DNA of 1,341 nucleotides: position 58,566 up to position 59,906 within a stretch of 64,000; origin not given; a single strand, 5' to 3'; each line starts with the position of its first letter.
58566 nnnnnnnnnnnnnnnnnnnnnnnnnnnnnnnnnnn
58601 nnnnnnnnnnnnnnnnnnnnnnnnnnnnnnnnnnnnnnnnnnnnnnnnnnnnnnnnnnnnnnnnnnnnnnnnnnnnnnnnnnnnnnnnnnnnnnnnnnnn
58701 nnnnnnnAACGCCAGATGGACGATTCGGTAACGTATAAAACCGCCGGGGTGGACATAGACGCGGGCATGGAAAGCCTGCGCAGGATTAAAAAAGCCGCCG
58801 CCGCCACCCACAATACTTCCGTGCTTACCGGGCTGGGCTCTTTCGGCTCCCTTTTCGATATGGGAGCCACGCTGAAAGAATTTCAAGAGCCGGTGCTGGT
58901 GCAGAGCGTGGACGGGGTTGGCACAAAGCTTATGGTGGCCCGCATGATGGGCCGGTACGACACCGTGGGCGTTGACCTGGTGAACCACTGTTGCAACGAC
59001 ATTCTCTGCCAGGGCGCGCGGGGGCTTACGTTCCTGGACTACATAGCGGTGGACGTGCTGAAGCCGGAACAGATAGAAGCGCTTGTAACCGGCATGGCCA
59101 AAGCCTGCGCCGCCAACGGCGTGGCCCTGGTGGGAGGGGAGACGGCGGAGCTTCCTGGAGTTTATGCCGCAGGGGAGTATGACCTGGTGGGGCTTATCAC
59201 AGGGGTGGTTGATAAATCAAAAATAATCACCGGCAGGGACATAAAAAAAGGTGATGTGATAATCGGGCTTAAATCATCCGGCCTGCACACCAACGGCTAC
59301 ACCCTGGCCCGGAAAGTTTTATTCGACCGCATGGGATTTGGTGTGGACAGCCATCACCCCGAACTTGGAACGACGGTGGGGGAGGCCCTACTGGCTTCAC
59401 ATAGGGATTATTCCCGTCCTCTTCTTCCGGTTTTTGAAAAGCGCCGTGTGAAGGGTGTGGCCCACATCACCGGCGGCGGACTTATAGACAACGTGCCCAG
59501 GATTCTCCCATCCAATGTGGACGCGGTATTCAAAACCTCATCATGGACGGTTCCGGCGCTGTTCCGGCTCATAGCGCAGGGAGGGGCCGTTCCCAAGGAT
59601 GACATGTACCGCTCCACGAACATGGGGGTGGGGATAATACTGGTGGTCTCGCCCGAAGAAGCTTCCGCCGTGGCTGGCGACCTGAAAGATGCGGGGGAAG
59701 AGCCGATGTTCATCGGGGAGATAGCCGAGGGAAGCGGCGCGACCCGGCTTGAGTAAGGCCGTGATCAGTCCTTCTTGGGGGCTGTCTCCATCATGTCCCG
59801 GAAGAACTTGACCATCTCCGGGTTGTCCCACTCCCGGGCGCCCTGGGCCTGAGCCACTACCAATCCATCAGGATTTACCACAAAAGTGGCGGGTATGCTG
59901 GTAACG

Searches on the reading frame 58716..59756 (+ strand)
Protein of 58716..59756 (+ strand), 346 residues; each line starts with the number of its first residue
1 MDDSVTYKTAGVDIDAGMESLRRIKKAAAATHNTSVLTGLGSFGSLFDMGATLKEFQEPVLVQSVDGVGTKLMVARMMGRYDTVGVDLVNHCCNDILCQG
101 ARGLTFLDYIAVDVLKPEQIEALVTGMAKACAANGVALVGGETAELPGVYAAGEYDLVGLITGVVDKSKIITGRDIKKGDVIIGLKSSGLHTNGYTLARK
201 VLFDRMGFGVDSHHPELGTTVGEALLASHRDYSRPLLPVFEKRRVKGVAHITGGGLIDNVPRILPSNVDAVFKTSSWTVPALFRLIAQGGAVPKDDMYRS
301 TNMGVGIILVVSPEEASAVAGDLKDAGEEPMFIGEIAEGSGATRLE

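Call 44: search_protein_families(library=pfam, proteins=[window:58716-59756:+])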
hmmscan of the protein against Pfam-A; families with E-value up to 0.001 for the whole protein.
window:58716-59756:+ (346 aa): 2 families
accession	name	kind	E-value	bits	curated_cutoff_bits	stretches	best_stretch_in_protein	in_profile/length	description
PF02769.27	AIRS_C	-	7.6e-25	88.3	23.1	1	177-341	1-150/156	AIR synthase related protein, C-terminal domain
PF00586.29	AIRS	-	1.4e-19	71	24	1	59-165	13-112/112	AIR synthase related protein, N-terminal domain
